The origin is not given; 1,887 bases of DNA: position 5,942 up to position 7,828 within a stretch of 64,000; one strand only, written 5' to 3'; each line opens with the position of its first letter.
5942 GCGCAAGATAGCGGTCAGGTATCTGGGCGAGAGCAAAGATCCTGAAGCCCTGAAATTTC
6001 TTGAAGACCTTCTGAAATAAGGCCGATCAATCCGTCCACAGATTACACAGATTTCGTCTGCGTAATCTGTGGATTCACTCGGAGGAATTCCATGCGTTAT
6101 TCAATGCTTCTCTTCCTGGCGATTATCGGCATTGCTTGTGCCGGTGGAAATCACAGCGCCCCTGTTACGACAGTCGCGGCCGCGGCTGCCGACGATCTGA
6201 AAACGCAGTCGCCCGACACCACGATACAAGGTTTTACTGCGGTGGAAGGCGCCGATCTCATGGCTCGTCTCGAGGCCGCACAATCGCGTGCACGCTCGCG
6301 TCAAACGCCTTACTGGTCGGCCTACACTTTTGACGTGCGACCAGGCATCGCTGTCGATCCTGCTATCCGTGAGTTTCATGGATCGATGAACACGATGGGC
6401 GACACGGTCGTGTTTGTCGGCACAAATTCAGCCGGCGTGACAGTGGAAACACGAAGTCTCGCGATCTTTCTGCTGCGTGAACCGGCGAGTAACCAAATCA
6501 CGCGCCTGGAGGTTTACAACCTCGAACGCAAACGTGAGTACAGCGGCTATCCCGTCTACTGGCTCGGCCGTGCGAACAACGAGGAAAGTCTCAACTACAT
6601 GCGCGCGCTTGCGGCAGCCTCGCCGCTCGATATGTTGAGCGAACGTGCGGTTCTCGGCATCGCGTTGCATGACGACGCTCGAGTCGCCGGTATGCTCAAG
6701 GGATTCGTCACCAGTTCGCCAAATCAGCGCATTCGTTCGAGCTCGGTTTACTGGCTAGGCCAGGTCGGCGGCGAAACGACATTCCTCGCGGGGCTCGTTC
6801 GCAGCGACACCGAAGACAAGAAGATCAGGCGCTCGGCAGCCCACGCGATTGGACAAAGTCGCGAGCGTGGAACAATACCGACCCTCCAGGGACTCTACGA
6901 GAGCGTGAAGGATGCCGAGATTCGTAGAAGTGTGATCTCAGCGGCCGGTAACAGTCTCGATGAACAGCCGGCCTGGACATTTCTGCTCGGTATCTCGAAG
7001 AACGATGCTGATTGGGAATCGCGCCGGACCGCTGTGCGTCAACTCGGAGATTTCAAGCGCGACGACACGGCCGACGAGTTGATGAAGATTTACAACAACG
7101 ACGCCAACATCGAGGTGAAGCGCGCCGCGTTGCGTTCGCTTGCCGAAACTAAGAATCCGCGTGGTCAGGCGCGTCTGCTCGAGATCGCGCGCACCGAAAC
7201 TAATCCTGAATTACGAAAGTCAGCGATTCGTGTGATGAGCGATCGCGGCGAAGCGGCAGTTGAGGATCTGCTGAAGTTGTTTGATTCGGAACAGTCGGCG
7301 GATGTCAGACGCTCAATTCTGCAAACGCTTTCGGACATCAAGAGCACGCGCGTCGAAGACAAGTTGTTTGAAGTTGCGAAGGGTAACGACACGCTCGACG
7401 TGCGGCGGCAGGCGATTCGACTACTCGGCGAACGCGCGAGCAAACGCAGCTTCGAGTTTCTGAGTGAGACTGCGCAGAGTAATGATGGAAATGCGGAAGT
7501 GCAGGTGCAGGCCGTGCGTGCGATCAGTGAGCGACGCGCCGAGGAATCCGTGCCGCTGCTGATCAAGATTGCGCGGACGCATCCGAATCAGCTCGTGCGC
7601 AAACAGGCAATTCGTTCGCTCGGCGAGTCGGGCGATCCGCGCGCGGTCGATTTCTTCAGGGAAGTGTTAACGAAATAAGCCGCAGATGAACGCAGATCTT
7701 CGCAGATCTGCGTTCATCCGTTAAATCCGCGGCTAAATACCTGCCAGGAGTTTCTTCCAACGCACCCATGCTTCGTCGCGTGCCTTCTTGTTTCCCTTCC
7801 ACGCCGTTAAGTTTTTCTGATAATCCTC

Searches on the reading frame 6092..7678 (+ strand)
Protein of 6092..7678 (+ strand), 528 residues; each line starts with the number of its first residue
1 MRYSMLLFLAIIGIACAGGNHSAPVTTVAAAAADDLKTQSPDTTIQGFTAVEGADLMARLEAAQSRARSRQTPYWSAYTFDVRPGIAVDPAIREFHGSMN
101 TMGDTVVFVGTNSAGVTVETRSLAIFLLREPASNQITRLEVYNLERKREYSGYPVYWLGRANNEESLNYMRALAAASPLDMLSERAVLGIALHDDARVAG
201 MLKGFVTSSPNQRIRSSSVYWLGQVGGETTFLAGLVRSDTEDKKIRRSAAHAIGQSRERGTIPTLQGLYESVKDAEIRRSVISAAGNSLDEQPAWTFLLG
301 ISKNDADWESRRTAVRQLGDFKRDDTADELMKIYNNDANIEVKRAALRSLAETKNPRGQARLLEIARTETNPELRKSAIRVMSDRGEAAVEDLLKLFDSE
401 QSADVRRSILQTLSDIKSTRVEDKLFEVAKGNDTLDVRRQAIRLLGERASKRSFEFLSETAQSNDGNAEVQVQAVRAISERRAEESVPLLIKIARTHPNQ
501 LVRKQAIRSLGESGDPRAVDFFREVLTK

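Call 7: search_protein_families(library=pfam, proteins=[window:6092-7678:+], max_evalue=0.01)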
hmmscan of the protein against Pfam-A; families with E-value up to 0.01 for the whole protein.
window:6092-7678:+ (528 aa): 7 families
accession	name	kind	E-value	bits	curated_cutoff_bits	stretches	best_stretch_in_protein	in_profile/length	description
PF13646.12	HEAT_2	-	1.3e-48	163.6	27.7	4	301-382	7-87/88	HEAT repeats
PF03130.22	HEAT_PBS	-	3.3e-19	67.6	20.9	1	502-526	1-25/27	PBS lyase HEAT-like repeat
PF02985.28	HEAT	-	1.7e-13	49.9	23.5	0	487-512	2-26/31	HEAT repeat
PF11838.14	ERAP1_C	-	3.1e-12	47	38.2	1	370-446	164-239/318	ERAP1-like C-terminal domain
PF11865.14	mTOR_dom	-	4.3e-06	27.2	27.6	0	362-383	15-36/160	Serine/threonine-protein kinase mTOR domain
PF13513.12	HEAT_EZ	-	8.6e-06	26.6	27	0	470-512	3-54/55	HEAT-like repeat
PF14668.11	RICTOR_V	-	0.0083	16.8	27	0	187-227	17-57/71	Rapamycin-insensitive companion of mTOR, domain 5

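Call 8: search_protein_families(library=ncbifam, proteins=[window:6092-7678:+], max_evalue=0.01)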
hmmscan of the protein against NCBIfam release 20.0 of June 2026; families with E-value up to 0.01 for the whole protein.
window:6092-7678:+ (528 aa): 5 families
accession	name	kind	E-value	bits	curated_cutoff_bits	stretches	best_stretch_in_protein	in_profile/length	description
NF045915.1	PhycobilmeDegNblB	equivalog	4.4e-20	72.1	300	2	294-431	67-203/214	phycobilisome degradation protein NblB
NF010374.0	PRK13800.1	equivalog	1.5e-09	36.7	1196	2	209-383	726-896/898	fumarate reductase/succinate dehydrogenase flavoprotein subunit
NF058515.1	phyc_lyase_CpcF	equivalog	4.9e-08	32.8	220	1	346-447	19-118/200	C-phycocyanin alpha-cysteine-84 phycocyanobilin lyase subunit CpcF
NF058502.1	phyc_lyase_CpcE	equivalog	8e-07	28.8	330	0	305-409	53-156/260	C-phycocyanin alpha-cysteine-84 phycocyanobilin lyase subunit CpcE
TIGR02270.1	TIGR02270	subfamily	0.00019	20.6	206.8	1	315-447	138-267/410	TIGR02270 family protein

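Call 39: find_encoding_contigs(protein=window:6092-7678:+, flank=10000, max_places=3)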
Protein window:6092-7678:+ (528 aa): 1 contig read that carries it; 1 place shown.
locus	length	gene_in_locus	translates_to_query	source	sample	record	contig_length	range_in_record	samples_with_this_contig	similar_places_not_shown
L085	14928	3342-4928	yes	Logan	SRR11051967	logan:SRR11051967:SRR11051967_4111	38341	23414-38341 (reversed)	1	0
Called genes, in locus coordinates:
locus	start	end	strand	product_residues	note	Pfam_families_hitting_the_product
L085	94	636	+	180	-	PF04542:Sigma70_r2, PF08281:Sigma70_r4_2, PF04545:Sigma70_r4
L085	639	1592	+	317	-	PF13490:zf-HC2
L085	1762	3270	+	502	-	PF13174:TPR_6 (faint), PF11838:ERAP1_C (faint), PF13646:HEAT_2, PF03130:HEAT_PBS (faint), PF13646:HEAT_2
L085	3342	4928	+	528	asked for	PF03130:HEAT_PBS (faint), PF11838:ERAP1_C (faint), PF11865:mTOR_dom (faint), PF02985:HEAT (faint), PF13513:HEAT_EZ (faint), PF13646:HEAT_2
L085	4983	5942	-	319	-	PF01738:DLH, PF12146:Hydrolase_4 (weak), PF00561:Abhydrolase_1 (weak), PF12697:Abhydrolase_6 (faint)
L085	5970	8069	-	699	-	-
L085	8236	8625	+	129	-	-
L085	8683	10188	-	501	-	PF04389:Peptidase_M28 (weak), PF01546:Peptidase_M20, PF07687:M20_dimer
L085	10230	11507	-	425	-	-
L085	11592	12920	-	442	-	PF01546:Peptidase_M20, PF07687:M20_dimer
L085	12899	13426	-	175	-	PF12867:DinB_2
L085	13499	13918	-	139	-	PF00903:Glyoxalase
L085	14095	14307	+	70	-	-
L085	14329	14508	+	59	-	-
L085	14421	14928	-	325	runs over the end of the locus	-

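Call 40: find_homologous_proteins(query=window:6092-7678:+)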
Query window:6092-7678:+ (528 aa): 1589 proteins with E <= 0.001 among 8000 candidates; the best 120 are listed.
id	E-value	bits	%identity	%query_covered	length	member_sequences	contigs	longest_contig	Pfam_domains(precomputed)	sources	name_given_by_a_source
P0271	0.0e+0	1111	97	100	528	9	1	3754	PF02985.29,PF11838.15,PF11865.15,PF03130.23,PF13513.13,PF13646.13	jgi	-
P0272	0.0e+0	1051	91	100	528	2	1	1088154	PF02985.29,PF11838.15,PF11865.15,PF03130.23,PF13513.13,PF13646.13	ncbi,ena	-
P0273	0.0e+0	1048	91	100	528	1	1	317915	PF02985.29,PF11838.15,PF11865.15,PF03130.23,PF13513.13,PF13646.13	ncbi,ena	-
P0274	0.0e+0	1046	90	100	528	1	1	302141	PF02985.29,PF11838.15,PF11865.15,PF03130.23,PF13513.13,PF13646.13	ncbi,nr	ncbi:MAG TPA: HEAT repeat domain-containing protein [Pyrinomonadaceae bacterium]|nr:HEAT repeat doma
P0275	0.0e+0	1046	91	100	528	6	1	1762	PF02985.29,PF11838.15,PF11865.15,PF03130.23,PF13646.13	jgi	jgi:HEAT repeat protein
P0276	0.0e+0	1045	90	100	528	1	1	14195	PF02985.29,PF11838.15,PF03130.23,PF13513.13,PF13646.13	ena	-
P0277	0.0e+0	1037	89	100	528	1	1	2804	PF02985.29,PF11838.15,PF11865.15,PF03130.23,PF13646.13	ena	-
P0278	0.0e+0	1036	89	100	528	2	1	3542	PF02985.29,PF11838.15,PF11865.15,PF03130.23,PF13646.13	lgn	-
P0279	0.0e+0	1035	89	100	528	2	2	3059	PF02985.29,PF11838.15,PF11865.15,PF03130.23,PF13513.13,PF13646.13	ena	-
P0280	0.0e+0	1032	89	100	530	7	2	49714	PF02985.29,PF11838.15,PF11865.15,PF03130.23,PF13513.13,PF13646.13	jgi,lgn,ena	-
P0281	0.0e+0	1029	89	100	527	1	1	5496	PF02985.29,PF11838.15,PF11865.15,PF03130.23,PF13513.13,PF13646.13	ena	-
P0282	0.0e+0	1026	89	100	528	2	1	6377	PF02985.29,PF11838.15,PF03130.23,PF13646.13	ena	-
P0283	0.0e+0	1024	89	100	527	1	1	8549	PF00514.30,PF02985.29,PF11838.15,PF03130.23,PF13513.13,PF13646.13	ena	-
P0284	0.0e+0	1024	89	100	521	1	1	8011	PF02985.29,PF11838.15,PF11865.15,PF14668.12,PF03130.23,PF13513.13,PF13646.13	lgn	-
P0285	0.0e+0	1024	89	100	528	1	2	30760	PF02985.29,PF11838.15,PF11865.15,PF03130.23,PF13513.13,PF13646.13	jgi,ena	jgi:HEAT repeat protein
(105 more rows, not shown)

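Call 41: find_encoding_contigs(protein=P0274, flank=10000, max_places=1)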
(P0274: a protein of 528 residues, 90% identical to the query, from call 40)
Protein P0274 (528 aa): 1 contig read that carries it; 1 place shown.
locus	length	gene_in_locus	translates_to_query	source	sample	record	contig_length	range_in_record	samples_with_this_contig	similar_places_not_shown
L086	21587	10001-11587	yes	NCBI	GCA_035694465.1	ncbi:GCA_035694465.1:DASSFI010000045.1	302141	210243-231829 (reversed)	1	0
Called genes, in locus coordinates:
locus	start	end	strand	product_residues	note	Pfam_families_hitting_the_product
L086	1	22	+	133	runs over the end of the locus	PF04519:Bactofilin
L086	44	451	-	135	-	PF01850:PIN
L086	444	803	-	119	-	-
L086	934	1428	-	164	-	PF13240:Zn_Ribbon_1 (faint), PF13248:Zn_ribbon_3 (weak)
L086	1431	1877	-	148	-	-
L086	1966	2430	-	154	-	-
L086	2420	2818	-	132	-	PF11528:DUF3224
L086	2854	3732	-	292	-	PF10340:Say1_Mug180, PF07859:Abhydrolase_3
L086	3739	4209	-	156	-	PF13640:2OG-FeII_Oxy_3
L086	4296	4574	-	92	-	PF10041:DUF2277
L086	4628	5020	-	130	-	-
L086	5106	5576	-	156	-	PF02308:MgtC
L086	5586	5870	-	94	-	-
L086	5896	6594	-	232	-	PF06966:DUF1295 (weak), PF04191:PEMT, PF04140:ICMT (faint)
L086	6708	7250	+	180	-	PF04542:Sigma70_r2, PF08281:Sigma70_r4_2, PF04545:Sigma70_r4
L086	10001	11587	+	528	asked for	PF03130:HEAT_PBS (faint), PF11838:ERAP1_C (faint), PF02985:HEAT (faint), PF13513:HEAT_EZ (faint), PF11865:mTOR_dom (faint), PF13646:HEAT_2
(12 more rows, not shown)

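Call 42: find_encoding_contigs(protein=P0272, flank=10000, max_places=1)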
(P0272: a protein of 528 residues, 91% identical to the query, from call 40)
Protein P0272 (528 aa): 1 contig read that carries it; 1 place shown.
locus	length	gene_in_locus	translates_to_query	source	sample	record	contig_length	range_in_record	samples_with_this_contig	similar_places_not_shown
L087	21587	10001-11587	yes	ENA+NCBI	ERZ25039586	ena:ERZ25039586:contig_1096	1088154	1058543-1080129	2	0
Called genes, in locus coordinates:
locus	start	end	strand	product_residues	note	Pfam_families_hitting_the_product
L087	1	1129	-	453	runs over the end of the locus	PF01979:Amidohydro_1, PF07969:Amidohydro_3 (faint)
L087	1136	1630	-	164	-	PF13240:Zn_Ribbon_1 (faint), PF13248:Zn_ribbon_3 (weak)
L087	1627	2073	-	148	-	-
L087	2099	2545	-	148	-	-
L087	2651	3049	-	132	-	PF11528:DUF3224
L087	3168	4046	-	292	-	PF10340:Say1_Mug180, PF07859:Abhydrolase_3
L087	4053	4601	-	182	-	PF13661:2OG-FeII_Oxy_4 (faint), PF13640:2OG-FeII_Oxy_3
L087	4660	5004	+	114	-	-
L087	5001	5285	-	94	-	PF10041:DUF2277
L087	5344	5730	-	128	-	-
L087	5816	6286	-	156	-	PF02308:MgtC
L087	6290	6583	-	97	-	-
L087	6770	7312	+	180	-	PF04542:Sigma70_r2, PF08281:Sigma70_r4_2, PF04545:Sigma70_r4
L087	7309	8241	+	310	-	PF13490:zf-HC2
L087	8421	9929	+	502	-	PF11838:ERAP1_C (faint), PF13174:TPR_6 (faint), PF13646:HEAT_2, PF03130:HEAT_PBS (faint), PF13646:HEAT_2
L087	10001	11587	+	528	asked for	PF03130:HEAT_PBS (faint), PF11838:ERAP1_C (faint), PF11865:mTOR_dom (faint), PF13513:HEAT_EZ (faint), PF02985:HEAT (faint), PF13646:HEAT_2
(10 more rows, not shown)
